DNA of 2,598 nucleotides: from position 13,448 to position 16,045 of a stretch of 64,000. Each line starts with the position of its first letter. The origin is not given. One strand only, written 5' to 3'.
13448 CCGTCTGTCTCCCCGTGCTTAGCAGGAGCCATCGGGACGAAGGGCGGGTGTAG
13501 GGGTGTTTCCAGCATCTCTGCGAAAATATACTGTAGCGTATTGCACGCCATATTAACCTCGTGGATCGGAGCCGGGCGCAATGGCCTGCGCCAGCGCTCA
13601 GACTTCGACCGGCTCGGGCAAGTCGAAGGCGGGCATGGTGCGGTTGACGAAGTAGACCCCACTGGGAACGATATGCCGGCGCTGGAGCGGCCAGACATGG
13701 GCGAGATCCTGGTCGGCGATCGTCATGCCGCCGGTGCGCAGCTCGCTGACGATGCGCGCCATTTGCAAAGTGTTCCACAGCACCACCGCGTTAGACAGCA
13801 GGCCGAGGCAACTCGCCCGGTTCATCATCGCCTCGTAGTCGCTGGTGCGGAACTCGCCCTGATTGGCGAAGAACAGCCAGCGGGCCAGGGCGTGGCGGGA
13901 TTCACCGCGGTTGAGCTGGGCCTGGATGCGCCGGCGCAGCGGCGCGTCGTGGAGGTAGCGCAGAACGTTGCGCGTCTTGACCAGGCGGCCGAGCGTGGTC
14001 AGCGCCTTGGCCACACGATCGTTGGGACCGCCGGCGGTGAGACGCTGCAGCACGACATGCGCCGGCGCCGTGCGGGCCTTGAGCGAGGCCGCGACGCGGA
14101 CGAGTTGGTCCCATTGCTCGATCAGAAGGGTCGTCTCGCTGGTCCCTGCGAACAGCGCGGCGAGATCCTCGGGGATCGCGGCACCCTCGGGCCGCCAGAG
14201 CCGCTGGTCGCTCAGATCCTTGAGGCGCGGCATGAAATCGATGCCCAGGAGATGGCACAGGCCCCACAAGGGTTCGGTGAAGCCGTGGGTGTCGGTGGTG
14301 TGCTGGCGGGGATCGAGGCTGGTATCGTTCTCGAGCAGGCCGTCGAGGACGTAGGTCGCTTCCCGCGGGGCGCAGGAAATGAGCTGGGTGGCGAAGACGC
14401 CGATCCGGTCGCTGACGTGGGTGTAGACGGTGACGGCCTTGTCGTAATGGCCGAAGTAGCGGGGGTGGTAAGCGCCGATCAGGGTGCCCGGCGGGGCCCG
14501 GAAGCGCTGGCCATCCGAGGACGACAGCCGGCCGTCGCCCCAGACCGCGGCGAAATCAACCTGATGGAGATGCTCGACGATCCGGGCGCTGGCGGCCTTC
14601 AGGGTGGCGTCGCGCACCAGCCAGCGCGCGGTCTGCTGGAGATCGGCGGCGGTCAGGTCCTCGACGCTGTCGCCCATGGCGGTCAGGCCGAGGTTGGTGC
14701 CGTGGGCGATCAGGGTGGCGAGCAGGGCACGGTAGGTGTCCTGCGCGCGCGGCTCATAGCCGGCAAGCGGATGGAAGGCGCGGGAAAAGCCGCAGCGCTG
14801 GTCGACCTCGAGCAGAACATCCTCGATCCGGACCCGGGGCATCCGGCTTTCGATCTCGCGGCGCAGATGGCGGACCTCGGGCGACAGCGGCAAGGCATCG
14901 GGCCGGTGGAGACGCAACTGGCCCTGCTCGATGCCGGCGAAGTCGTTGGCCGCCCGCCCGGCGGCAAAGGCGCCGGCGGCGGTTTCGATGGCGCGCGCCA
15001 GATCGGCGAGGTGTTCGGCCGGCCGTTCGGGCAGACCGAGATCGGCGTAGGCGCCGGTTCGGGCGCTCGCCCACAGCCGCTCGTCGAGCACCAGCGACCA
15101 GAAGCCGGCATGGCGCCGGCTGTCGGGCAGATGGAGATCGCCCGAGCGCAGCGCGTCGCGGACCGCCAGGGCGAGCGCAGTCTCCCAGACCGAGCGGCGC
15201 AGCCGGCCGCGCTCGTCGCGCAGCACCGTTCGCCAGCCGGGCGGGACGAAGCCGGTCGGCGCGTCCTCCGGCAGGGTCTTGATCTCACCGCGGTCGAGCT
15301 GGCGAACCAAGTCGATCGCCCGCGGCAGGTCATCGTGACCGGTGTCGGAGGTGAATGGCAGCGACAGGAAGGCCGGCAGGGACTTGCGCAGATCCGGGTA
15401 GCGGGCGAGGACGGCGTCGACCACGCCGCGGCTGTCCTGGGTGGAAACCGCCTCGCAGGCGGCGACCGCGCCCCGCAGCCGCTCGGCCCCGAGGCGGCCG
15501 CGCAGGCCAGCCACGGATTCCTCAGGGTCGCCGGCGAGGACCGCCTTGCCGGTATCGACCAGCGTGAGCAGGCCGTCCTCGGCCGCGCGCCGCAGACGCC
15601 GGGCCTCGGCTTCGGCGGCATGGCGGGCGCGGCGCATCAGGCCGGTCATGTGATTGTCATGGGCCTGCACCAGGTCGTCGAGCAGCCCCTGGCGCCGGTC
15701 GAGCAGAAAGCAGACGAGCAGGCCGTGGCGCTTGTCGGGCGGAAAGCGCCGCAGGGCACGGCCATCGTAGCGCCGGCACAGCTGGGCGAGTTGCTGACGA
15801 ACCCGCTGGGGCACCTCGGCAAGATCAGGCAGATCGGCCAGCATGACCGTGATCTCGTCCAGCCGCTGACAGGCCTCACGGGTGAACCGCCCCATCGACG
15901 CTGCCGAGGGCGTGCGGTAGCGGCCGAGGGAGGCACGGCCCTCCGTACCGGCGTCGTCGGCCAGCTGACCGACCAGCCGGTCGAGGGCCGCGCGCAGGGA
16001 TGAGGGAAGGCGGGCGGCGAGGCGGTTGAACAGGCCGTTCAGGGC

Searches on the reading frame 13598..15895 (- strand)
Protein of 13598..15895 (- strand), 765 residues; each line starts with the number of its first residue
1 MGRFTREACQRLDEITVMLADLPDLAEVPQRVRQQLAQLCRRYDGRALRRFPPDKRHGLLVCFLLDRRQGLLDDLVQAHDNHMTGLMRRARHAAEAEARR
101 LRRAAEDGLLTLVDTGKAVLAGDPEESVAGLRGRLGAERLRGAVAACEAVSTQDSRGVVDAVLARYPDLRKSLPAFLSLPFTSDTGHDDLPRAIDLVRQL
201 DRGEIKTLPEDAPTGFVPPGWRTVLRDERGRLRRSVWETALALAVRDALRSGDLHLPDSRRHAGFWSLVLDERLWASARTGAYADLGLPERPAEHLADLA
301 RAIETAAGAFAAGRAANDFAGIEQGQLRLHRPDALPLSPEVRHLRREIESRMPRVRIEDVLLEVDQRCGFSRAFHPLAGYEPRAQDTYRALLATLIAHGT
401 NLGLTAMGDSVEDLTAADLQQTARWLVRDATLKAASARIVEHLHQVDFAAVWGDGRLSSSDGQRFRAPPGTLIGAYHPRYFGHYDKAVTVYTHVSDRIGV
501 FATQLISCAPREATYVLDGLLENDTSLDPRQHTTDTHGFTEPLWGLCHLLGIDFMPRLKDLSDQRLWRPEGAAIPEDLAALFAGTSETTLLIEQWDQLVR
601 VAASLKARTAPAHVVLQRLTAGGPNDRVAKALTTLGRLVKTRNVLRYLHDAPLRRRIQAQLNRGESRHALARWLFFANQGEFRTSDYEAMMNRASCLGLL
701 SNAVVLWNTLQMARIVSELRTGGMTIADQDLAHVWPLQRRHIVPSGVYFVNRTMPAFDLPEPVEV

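Call 98: search_protein_families(library=pfam, proteins=[window:13598-15895:-], max_evalue=0.0001)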
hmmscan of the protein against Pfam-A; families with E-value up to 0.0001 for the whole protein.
window:13598-15895:- (765 aa): 1 family
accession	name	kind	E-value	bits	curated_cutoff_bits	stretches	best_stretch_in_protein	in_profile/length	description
PF01526.23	DDE_Tnp_Tn3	-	3.3e-136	454.6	24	1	359-748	1-389/389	Tn3 transposase DDE domain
